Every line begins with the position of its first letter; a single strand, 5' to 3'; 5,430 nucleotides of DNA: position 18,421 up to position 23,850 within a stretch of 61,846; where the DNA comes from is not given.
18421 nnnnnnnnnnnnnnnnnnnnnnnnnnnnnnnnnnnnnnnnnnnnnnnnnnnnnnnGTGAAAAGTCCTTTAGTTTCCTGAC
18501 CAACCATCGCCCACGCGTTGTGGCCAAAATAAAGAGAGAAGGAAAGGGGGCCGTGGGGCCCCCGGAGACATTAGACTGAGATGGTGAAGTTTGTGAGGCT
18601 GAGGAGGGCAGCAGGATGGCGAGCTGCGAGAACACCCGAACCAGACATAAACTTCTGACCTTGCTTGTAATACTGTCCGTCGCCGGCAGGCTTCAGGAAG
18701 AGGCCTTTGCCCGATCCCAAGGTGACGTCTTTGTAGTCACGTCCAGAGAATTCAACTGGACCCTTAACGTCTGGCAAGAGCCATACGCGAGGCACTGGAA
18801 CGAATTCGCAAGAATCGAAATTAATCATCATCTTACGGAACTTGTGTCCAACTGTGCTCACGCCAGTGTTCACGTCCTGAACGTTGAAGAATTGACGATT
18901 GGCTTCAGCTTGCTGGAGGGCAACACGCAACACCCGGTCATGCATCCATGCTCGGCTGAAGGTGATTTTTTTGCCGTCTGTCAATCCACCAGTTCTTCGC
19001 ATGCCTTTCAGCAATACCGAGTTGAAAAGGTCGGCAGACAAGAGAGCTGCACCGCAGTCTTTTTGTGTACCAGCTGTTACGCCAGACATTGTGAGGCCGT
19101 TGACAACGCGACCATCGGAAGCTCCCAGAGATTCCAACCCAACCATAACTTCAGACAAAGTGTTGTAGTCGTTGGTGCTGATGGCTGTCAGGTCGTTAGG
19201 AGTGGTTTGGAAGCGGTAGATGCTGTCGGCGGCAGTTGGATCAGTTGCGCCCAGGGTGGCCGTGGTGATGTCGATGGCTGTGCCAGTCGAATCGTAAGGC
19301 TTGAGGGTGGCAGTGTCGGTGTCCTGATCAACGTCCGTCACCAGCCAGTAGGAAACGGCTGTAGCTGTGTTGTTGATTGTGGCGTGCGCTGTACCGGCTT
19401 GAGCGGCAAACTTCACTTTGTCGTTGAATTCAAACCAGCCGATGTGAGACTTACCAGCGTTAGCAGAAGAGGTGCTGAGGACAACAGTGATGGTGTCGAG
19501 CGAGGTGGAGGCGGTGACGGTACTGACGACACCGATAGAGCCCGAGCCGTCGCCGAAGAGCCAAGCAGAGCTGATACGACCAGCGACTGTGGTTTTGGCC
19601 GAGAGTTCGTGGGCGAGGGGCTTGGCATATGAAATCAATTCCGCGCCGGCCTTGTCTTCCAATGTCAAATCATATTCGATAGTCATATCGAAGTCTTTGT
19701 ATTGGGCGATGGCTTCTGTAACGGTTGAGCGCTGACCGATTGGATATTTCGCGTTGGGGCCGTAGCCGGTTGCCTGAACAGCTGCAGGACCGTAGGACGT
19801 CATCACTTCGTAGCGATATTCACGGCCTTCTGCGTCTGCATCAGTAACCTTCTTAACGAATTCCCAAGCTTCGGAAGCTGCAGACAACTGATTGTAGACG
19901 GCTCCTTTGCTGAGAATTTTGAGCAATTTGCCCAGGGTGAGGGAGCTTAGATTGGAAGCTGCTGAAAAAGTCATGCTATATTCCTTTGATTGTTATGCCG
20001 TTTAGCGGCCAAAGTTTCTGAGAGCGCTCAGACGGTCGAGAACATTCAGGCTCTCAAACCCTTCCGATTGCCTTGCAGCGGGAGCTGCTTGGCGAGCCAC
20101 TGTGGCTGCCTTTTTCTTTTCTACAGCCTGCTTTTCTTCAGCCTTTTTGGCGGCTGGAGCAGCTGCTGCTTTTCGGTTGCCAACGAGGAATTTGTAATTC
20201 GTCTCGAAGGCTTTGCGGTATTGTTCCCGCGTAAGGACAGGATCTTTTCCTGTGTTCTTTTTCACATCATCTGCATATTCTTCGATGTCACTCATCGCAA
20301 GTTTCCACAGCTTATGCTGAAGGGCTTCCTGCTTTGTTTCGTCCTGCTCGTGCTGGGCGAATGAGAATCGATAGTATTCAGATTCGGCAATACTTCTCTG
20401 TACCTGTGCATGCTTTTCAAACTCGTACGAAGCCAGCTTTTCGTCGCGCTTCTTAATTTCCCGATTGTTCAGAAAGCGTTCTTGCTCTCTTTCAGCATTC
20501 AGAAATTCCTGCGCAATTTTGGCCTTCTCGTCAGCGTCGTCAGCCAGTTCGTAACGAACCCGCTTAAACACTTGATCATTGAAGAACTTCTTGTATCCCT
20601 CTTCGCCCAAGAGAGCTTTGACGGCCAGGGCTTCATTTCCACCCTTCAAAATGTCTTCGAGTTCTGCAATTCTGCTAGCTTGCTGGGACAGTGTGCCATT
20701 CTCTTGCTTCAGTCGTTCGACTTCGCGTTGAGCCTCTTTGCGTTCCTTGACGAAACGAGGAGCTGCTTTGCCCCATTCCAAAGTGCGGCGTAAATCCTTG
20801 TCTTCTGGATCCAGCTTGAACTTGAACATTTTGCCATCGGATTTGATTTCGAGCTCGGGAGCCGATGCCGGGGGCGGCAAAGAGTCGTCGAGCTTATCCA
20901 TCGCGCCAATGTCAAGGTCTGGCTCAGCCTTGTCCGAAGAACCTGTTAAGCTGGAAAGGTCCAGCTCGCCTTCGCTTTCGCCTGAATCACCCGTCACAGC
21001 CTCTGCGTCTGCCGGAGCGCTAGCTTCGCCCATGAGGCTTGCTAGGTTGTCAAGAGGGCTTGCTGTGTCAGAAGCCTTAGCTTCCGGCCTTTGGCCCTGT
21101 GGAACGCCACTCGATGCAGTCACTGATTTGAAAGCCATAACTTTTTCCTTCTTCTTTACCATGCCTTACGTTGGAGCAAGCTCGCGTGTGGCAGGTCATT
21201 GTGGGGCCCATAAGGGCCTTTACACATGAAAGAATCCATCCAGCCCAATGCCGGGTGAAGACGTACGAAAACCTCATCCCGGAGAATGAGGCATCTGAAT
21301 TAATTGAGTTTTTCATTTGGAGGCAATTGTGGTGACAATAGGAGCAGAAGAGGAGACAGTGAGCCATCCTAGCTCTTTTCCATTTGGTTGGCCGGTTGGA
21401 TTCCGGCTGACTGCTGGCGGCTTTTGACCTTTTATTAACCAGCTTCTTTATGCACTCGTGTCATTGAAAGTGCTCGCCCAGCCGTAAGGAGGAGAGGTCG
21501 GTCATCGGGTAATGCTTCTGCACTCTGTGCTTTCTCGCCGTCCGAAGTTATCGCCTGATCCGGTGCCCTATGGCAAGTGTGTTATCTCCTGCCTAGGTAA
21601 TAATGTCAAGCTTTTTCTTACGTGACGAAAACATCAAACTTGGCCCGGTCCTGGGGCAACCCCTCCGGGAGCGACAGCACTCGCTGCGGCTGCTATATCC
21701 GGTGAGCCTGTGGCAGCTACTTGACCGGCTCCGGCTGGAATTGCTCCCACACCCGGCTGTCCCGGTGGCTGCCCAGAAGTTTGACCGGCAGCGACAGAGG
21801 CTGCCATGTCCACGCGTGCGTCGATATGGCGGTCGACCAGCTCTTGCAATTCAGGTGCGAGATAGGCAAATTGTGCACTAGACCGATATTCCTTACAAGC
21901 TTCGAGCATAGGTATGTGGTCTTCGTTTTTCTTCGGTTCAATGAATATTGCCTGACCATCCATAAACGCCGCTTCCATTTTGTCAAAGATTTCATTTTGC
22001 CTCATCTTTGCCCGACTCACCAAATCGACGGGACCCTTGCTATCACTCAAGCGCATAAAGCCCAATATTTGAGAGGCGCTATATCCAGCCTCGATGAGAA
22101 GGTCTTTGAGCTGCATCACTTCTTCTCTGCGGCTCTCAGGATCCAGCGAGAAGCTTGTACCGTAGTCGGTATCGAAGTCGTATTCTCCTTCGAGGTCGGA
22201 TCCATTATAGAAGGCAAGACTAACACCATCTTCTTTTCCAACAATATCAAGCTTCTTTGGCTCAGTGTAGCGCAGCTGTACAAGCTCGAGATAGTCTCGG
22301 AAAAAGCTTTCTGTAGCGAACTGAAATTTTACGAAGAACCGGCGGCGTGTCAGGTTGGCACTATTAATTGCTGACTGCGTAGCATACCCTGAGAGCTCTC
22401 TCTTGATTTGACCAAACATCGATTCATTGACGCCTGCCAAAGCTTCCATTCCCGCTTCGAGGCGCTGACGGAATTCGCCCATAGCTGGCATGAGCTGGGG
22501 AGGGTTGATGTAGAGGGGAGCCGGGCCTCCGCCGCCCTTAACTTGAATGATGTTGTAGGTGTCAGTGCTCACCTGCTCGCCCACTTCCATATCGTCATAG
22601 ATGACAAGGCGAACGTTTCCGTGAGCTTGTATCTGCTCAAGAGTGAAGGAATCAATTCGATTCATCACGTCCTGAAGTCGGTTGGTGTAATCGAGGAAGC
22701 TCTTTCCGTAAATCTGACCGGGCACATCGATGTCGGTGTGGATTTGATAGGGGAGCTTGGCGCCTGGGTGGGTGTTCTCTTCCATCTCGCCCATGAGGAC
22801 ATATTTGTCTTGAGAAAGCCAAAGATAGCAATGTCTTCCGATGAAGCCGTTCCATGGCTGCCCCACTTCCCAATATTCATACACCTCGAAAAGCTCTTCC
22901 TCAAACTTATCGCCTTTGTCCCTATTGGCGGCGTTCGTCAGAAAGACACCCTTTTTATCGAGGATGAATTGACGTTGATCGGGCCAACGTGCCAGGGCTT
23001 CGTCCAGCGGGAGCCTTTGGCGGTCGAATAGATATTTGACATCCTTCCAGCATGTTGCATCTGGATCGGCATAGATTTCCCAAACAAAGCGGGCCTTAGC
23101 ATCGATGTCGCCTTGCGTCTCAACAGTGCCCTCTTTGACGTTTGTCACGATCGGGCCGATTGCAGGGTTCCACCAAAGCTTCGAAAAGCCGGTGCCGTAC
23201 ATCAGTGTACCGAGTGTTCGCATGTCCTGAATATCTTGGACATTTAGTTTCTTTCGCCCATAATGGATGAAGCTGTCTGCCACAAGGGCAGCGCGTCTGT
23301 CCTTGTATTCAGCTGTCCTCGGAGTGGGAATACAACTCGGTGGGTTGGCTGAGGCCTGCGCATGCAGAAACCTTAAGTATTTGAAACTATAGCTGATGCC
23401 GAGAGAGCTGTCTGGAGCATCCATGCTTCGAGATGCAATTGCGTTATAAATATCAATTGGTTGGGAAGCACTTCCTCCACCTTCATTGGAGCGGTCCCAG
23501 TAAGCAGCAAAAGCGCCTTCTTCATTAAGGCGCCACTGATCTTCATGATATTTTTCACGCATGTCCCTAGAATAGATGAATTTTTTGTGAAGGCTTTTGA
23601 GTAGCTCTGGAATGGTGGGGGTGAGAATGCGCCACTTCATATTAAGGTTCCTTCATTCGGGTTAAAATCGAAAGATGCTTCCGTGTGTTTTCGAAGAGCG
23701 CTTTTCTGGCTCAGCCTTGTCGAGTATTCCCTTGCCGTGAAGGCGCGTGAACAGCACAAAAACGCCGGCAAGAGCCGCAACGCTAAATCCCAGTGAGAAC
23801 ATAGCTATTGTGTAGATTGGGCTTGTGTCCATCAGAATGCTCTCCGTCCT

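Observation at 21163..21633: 470-nt ORF-free structured island between the portal and scaffold genes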

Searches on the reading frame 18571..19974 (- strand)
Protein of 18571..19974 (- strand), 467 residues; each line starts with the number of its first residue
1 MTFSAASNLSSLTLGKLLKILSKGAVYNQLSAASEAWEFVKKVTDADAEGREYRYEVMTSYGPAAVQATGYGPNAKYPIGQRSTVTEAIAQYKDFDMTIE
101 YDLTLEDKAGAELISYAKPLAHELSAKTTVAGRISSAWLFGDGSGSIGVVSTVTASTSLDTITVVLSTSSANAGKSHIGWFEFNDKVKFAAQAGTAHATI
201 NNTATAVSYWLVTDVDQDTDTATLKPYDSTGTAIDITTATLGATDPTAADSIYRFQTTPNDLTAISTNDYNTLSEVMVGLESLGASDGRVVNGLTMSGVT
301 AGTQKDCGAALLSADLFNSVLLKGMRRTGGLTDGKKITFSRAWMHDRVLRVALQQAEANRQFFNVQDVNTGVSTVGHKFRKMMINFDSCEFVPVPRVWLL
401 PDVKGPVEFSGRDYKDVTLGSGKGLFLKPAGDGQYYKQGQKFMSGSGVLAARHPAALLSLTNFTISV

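Call 7: search_protein_families(library=pfam, proteins=[window:18571-19974:-], max_evalue=0.01)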
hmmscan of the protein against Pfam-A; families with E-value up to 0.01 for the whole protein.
window:18571-19974:- (467 aa): 0 families

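Call 49: search_protein_families(library=phrogs, proteins=[window:18571-19974:-], max_evalue=0.001)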
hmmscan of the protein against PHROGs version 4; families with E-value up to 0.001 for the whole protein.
window:18571-19974:- (467 aa): 0 families

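Call 83: search_solved_structures(query=window:18571-19974:-, max_evalue=1)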
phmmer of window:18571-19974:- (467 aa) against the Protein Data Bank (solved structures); distinct sequences matched with E-value up to 1: 0.

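Call 91: find_homologous_proteins(query=window:18571-19974:-, max_evalue=1e-10)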
Query window:18571-19974:- (467 aa): 79 proteins with E <= 1e-10 among 8000 candidates.
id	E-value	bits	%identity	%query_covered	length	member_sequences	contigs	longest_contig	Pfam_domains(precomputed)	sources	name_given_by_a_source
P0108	0.0e+0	1028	100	100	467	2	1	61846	-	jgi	-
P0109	5.6e-269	910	88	100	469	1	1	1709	-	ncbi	-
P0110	2.6e-245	832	81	100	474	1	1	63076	-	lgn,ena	-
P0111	1.1e-228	777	75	100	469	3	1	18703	-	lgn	-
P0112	7.5e-226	768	73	100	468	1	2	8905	-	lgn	-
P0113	7.9e-210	715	69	100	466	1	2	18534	-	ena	-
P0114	1.2e-178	612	61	100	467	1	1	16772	-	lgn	-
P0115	1.7e-169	582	59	100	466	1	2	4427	-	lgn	-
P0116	7.5e-143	494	54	100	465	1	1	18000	-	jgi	jgi:hypothetical protein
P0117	2.7e-141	489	53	100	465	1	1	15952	-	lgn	-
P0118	1.3e-138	481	52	100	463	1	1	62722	-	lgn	-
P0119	1.4e-137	477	51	100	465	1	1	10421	-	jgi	-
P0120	5.9e-134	465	51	100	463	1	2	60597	-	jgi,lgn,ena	jgi:hypothetical protein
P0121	3.0e-131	456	48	99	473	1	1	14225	-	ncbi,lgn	-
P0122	6.8e-129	448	51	100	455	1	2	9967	-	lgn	-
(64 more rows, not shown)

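Call 92: find_encoding_contigs(protein=P0114, flank=5000, max_places=1)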
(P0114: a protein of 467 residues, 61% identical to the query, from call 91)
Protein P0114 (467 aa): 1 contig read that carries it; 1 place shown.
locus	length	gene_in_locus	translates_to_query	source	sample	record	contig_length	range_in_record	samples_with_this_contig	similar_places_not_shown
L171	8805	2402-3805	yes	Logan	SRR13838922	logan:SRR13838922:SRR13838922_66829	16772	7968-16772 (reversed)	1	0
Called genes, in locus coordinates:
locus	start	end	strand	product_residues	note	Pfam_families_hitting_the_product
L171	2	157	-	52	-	?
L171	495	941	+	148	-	PF00075:RNase_H, PF13456:RVT_3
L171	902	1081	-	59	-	-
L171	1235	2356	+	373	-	-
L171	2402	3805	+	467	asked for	-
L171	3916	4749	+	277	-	-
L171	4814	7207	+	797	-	-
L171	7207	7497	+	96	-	-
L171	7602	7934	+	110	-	-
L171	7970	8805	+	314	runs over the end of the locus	PF24175:SU10_adaptor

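Call 93: find_encoding_contigs(protein=P0115, flank=5000, max_places=2)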
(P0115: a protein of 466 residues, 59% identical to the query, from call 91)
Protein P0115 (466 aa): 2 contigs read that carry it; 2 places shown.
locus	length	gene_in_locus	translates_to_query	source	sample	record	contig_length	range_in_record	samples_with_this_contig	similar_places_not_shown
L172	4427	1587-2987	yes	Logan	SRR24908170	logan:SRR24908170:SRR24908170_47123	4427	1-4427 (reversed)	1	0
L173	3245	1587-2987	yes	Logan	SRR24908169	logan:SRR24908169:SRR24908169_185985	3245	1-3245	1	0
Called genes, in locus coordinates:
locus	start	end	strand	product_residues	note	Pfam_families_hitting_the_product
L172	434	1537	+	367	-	-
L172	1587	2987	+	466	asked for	-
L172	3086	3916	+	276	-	-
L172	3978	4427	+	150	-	?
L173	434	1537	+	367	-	-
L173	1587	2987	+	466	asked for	-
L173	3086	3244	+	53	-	?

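Call 94: find_encoding_contigs(protein=P0111, flank=5000, max_places=3)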
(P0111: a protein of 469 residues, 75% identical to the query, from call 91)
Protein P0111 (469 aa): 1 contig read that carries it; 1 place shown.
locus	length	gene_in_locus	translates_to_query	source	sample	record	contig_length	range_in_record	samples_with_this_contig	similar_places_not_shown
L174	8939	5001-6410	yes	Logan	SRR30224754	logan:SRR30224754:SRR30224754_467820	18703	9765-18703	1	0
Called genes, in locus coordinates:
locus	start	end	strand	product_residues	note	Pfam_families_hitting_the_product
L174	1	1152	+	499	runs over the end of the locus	PF03237:Terminase_6N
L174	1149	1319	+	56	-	-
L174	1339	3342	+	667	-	PF23899:SU10_portal (weak), PF16510:P22_portal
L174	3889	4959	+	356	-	-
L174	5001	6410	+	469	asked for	-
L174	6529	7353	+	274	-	-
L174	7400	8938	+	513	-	?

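Call 104: predict_structure(alignment_id=A12)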
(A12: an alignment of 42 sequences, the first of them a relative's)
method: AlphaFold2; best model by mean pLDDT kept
length: 467 residues; sequences in the alignment: 42
mean_pLDDT: 81.4   pTM: 0.77
mean pLDDT of the five models: 81.4, 79.9, 79.5, 79.3, 75.9
residues with pLDDT >= 90: 140; 70-90: 242; 50-70: 55; < 50: 30
segments of 3 or more residues with pLDDT < 50: 1-8, 14-31
pLDDT, mean of each block of 10 residues (from residue 1): 44 46 41 61 67 84 84 84 87 85 61 57 78 87 92 93 93 91 93 88 88 93 94 90 87 90 80 87 91 89 91 89 90 87 90 75 65 77 89 92 86 79 75 78 86 91 80
secondary structure, 60 per line:
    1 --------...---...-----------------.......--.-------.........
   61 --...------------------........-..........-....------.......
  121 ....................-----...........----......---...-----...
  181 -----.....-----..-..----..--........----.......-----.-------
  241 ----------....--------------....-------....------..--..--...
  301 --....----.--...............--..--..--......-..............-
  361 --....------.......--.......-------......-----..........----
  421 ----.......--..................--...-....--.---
elements in order: H35-41 E52-60 E84-91 E93-102 H104-107 H114-140 E146-156 E161-166 E186-190 E209-216 E221-227 E251-254 H280-283 E303-306 H314-328 E339-344 H346-359 E363-366 E373-379 E382-388 E396-401 E407-416 E425-431 E434-451 E458-461

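Call 108: fold_search(model_id=the predicted structure, library=pdb)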
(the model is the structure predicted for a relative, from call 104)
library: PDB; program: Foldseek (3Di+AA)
matches with E <= 10: 831; with E <= 0.001: 208
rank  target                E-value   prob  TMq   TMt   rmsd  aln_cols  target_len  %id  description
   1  9ny2_A                1.6e-10  1.00  0.41  0.57  11.7       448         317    8  Pseudomonas phage Pa223 capsid (released 2025-08-06)
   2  7z48_F                1.9e-09  1.00  0.42  0.53  11.8       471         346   12  Bottom part (C5) of bacteriophage SU10 capsid (released 2022-08-10)
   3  7z46_J                1.9e-09  1.00  0.40  0.53  14.0       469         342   13  Top part (C5) of bacteriophage SU10 capsid (released 2022-08-24)
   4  7z46_D                2.0e-09  1.00  0.38  0.49  13.2       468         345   12  Top part (C5) of bacteriophage SU10 capsid (released 2022-08-24)
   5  8saj_G                1.4e-08  1.00  0.38  0.46   9.7       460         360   12  Mycobacterium phage Adjutor (released 2024-04-03)
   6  7z48_B                1.6e-08  1.00  0.42  0.54  11.9       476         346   13  Bottom part (C5) of bacteriophage SU10 capsid (released 2022-08-10)
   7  7z45_C                1.6e-08  1.00  0.40  0.52  12.1       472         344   12  Central part (C10) of bacteriophage SU10 capsid (released 2022-08-24)
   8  9cul_B                3.1e-08  1.00  0.41  0.54   8.4       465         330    7  Bacteriophage PhiTE mature capsid (released 2025-04-16)
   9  7z48_H                3.4e-08  1.00  0.37  0.48  12.0       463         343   11  Bottom part (C5) of bacteriophage SU10 capsid (released 2022-08-10)
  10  7z46_S                3.9e-08  1.00  0.39  0.51  13.2       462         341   12  Top part (C5) of bacteriophage SU10 capsid (released 2022-08-24)
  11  7f38_A                4.6e-08  1.00  0.49  0.60   7.9       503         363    9  Cyanophage A-1(L) capsid asymmetric unit (released 2021-09-29)
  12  9cul_L                5.2e-08  1.00  0.40  0.53   8.2       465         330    9  Bacteriophage PhiTE mature capsid (released 2025-04-16)
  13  9cul_A                8.9e-08  1.00  0.42  0.55   8.2       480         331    8  Bacteriophage PhiTE mature capsid (released 2025-04-16)
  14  9cul_M                1.1e-07  1.00  0.40  0.53   9.7       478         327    8  Bacteriophage PhiTE mature capsid (released 2025-04-16)
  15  7z4a_C                1.1e-07  1.00  0.37  0.52  12.9       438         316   10  Bacteriophage SU10 tail and bottom part of the capsid (C1) (released 2022-08-17)
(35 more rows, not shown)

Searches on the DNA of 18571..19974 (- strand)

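Call 99: search_rna_families(sources=[L172, L166, L169, L167, L171, L006, L086], threshold=evalue, max_evalue=1, show_alignments=2)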
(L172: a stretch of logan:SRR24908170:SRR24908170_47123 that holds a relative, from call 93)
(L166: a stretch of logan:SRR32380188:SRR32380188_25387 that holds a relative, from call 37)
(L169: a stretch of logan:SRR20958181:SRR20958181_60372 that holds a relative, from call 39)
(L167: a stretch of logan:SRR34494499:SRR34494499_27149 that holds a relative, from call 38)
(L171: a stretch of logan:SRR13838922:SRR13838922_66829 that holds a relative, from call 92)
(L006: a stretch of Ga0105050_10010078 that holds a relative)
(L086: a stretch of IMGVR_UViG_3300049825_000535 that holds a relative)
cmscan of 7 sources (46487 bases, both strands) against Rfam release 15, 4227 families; matches with E-value up to 1: 1.
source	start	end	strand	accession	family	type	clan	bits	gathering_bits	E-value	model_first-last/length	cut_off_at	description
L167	5584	5650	+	RF02219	ZNRD1-AS1_2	Gene; lncRNA;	-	23.2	60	0.16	1-76/76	no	ZNRD1 antisense RNA 1 conserved region 2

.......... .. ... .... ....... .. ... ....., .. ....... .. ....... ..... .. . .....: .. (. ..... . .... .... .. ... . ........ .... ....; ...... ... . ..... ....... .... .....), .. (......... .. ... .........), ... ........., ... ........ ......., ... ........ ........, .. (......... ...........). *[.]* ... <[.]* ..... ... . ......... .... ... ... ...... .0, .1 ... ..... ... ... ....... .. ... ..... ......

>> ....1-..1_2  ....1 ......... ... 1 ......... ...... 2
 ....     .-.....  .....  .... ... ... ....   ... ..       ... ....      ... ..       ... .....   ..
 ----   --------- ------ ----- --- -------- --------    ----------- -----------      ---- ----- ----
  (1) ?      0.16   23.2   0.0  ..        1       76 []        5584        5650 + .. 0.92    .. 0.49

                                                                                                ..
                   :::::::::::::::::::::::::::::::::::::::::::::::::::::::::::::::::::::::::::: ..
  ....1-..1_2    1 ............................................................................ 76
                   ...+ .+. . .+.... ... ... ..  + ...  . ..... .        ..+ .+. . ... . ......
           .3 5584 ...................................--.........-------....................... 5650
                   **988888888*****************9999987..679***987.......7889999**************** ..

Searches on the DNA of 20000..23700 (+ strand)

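Call 6: search_dna_similar(query=window:20000-23700:+, collection=phages, mode=distant, max_rows=30)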
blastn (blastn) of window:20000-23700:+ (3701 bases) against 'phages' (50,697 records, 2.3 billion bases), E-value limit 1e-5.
No match.

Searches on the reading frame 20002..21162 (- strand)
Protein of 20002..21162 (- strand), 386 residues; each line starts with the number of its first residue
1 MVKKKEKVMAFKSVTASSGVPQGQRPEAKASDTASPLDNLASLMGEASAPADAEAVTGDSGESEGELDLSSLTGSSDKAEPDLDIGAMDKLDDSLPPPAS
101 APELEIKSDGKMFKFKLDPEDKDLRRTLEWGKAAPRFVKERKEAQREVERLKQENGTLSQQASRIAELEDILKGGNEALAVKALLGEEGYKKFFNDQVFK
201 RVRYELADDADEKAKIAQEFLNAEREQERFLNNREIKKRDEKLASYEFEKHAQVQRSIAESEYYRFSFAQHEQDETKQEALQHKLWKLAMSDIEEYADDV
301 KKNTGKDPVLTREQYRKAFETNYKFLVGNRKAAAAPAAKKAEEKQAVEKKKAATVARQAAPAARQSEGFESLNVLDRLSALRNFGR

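Call 7: search_protein_families(library=pfam, proteins=[window:20002-21162:-], max_evalue=0.01)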
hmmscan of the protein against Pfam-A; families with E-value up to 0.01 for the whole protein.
window:20002-21162:- (386 aa): 0 families

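Call 36: find_homologous_proteins(query=window:20002-21138:-, max_evalue=1e-20)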
Query window:20002-21138:- (378 aa): 8 proteins with E <= 1e-20 among 8000 candidates.
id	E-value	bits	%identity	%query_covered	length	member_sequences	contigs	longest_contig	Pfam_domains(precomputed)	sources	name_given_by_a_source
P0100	1.5e-234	796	100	100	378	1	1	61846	-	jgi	-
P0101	5.9e-168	577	76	100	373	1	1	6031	-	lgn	-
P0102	1.1e-95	339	53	99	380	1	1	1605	-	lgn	-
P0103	4.9e-92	327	52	100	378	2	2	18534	-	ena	-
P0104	2.2e-88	315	49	99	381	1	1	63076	-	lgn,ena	-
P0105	5.3e-67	245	44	88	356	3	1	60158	-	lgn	-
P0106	1.5e-65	240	40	100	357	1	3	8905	-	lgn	-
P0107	1.6e-63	233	53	67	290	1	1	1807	-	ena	-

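Call 37: find_encoding_contigs(protein=P0101, flank=6000, max_places=2)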
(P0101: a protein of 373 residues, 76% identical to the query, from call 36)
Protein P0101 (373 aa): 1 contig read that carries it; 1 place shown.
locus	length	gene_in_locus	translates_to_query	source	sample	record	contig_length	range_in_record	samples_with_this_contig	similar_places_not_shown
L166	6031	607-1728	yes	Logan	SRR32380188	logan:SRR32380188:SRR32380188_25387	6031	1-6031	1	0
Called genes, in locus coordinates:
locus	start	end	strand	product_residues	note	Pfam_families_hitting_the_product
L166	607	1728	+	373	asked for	-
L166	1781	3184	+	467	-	-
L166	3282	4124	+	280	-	-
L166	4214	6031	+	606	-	?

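Call 38: find_encoding_contigs(protein=P0106, flank=6000, max_places=3)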
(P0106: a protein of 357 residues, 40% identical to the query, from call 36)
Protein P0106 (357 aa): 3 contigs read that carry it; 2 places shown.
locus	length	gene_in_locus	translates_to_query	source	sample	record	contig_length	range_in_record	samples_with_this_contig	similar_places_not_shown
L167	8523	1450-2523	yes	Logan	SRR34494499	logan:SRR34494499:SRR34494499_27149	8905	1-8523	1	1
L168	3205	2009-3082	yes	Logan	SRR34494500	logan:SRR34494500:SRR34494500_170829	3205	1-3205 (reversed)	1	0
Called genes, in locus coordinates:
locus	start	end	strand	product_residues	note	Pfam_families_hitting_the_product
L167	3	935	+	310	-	?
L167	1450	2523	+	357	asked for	-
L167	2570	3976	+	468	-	-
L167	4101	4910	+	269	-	-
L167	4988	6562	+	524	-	-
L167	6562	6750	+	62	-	-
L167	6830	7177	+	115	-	-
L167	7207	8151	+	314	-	-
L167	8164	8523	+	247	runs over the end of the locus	?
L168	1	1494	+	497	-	?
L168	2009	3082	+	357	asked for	-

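Call 39: find_encoding_contigs(protein=P0102, flank=3000, max_places=2)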
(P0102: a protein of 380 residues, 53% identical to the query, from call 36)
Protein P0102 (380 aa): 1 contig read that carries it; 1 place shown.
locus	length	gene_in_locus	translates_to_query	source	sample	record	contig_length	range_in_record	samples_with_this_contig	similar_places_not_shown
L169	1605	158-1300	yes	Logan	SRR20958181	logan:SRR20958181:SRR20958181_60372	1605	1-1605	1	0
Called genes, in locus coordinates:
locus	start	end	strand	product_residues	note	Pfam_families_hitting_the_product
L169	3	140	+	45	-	?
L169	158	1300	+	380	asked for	-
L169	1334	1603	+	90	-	?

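Call 40: find_encoding_contigs(protein=P0107, flank=3000, max_places=2)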
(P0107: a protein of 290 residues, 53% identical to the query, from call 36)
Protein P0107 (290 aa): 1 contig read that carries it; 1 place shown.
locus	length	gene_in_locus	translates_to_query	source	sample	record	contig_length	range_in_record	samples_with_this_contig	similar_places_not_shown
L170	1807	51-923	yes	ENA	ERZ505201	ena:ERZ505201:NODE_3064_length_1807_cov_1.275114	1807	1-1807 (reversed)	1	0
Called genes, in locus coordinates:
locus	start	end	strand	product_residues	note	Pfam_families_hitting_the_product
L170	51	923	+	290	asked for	-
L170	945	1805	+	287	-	?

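Call 49: search_protein_families(library=phrogs, proteins=[window:20002-21138:-], max_evalue=0.001)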
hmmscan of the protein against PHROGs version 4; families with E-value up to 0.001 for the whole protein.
window:20002-21138:- (378 aa): 0 families

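Call 84: search_solved_structures(query=window:20002-21138:-, max_evalue=1)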
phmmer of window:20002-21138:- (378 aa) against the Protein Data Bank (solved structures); distinct sequences matched with E-value up to 1: 0.
